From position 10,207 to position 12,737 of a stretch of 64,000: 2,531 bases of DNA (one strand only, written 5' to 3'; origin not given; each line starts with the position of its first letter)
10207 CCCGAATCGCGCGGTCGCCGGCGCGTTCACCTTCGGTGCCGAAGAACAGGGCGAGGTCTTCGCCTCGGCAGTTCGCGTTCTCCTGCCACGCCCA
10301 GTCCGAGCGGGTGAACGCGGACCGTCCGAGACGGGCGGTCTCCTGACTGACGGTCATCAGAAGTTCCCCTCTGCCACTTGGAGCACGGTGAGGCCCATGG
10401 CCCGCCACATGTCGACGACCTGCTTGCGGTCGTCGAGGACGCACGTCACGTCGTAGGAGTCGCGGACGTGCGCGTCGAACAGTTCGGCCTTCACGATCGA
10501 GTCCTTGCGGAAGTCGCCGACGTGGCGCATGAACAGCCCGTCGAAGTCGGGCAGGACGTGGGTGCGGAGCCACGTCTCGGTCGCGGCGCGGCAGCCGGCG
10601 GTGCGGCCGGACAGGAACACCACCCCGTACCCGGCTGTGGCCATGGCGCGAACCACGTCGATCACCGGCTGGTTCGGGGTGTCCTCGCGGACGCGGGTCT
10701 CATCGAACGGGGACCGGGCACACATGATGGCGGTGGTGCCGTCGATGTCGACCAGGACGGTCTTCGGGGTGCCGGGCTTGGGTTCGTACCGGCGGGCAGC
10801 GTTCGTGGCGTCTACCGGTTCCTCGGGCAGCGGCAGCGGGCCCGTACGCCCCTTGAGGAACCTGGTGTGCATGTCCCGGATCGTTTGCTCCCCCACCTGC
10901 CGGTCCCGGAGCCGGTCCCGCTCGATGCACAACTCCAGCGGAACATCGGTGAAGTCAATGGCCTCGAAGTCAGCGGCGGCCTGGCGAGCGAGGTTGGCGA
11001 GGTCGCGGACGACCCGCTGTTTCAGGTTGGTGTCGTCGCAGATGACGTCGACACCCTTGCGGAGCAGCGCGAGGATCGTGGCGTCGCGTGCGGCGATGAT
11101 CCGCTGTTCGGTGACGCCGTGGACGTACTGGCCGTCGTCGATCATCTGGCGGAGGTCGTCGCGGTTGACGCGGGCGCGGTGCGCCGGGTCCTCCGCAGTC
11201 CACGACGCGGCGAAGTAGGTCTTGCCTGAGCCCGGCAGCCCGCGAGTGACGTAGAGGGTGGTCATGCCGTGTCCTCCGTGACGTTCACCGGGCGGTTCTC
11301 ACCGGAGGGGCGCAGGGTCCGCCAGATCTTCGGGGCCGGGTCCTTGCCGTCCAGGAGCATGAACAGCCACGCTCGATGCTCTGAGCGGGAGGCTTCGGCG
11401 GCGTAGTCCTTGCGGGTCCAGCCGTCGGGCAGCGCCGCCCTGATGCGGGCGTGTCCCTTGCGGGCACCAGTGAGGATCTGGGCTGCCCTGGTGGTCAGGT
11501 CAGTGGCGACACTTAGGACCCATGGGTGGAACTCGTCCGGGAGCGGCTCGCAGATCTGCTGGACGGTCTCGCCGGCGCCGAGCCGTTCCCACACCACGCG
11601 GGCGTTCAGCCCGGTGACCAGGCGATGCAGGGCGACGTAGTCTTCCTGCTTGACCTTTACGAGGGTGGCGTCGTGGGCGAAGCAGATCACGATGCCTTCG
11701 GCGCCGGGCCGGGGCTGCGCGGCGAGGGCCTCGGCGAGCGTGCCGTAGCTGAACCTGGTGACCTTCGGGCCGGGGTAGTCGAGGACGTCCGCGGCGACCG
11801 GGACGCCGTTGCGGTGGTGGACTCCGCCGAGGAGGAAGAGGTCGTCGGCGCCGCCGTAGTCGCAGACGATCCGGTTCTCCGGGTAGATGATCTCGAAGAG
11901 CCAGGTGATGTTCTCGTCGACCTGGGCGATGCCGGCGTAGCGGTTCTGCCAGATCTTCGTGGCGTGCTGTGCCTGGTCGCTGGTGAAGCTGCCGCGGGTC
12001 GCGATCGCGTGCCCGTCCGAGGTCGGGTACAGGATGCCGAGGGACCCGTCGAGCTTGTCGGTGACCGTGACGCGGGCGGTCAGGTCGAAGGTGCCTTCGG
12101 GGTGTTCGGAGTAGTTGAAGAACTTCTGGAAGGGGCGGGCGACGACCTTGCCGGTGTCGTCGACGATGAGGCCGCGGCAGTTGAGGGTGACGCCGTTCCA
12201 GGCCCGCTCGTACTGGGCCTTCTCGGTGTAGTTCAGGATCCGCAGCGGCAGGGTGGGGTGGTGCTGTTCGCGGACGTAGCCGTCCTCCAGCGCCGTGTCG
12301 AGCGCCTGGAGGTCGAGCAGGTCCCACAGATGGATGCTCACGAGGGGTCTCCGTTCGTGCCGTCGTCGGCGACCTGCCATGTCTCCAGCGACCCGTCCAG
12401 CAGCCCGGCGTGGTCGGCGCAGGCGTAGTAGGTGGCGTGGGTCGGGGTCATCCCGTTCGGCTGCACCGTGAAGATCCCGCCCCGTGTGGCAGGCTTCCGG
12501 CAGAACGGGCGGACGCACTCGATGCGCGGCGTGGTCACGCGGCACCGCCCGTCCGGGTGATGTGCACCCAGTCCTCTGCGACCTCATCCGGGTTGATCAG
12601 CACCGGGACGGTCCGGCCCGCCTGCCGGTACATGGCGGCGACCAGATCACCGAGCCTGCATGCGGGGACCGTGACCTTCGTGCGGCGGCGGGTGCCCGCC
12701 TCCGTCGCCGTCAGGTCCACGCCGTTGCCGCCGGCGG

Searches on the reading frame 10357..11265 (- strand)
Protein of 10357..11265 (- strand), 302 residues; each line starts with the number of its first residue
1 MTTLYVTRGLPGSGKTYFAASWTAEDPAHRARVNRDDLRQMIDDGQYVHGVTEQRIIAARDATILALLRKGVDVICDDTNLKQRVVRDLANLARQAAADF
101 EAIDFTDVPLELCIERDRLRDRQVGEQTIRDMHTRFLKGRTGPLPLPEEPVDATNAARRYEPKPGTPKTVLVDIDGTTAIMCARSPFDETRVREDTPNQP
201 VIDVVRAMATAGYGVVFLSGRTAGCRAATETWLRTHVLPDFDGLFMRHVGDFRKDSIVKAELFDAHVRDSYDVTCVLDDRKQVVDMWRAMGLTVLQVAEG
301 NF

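Call 63: search_protein_families(library=phrogs, proteins=[window:10357-11265:-], max_evalue=0.001)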
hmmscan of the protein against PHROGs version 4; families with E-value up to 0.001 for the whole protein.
window:10357-11265:- (302 aa): 7 families
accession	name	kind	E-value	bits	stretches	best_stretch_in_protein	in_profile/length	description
phrog_505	-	other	6.9e-90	302.5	1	1-302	1-295/295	polynucleotide kinase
phrog_415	-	other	1.2e-33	117.7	1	163-301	17-168/218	polynucleotide kinase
phrog_2071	-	other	2.2e-12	48.3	1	1-136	15-141/282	ATPase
phrog_36358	-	unknown function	1.1e-06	29.6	1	194-239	56-100/113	-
phrog_8238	-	DNA, RNA and nucleotide metabolism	1.8e-06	27.4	1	1-136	1-140/737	RNA ligase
phrog_3970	-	other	8.2e-06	26.7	1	183-284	114-214/231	polynucleotide kinase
phrog_420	-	unknown function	3.6e-05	24.4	1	197-295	85-173/267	unknown function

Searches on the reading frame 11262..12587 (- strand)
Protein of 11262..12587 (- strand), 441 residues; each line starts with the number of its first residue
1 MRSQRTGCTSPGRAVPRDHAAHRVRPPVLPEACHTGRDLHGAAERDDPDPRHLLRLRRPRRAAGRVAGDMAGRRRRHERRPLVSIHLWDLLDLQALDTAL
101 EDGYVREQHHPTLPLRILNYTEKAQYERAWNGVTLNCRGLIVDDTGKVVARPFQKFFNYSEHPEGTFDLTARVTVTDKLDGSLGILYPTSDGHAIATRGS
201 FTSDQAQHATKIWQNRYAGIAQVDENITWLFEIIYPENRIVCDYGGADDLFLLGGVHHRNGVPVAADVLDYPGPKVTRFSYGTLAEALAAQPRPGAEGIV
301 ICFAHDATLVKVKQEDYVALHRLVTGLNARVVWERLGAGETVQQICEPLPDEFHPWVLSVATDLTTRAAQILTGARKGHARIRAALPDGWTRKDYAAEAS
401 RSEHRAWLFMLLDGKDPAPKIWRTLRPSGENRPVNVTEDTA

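Call 9: search_protein_families(library=pfam, proteins=[window:11262-12587:-], max_evalue=0.001)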
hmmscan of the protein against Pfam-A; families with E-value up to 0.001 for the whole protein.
window:11262-12587:- (441 aa): 1 family
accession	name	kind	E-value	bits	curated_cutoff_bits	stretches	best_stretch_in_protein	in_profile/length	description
PF09511.15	RNA_lig_T4_1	-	1.1e-13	52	28.3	1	136-260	1-150/227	RNA ligase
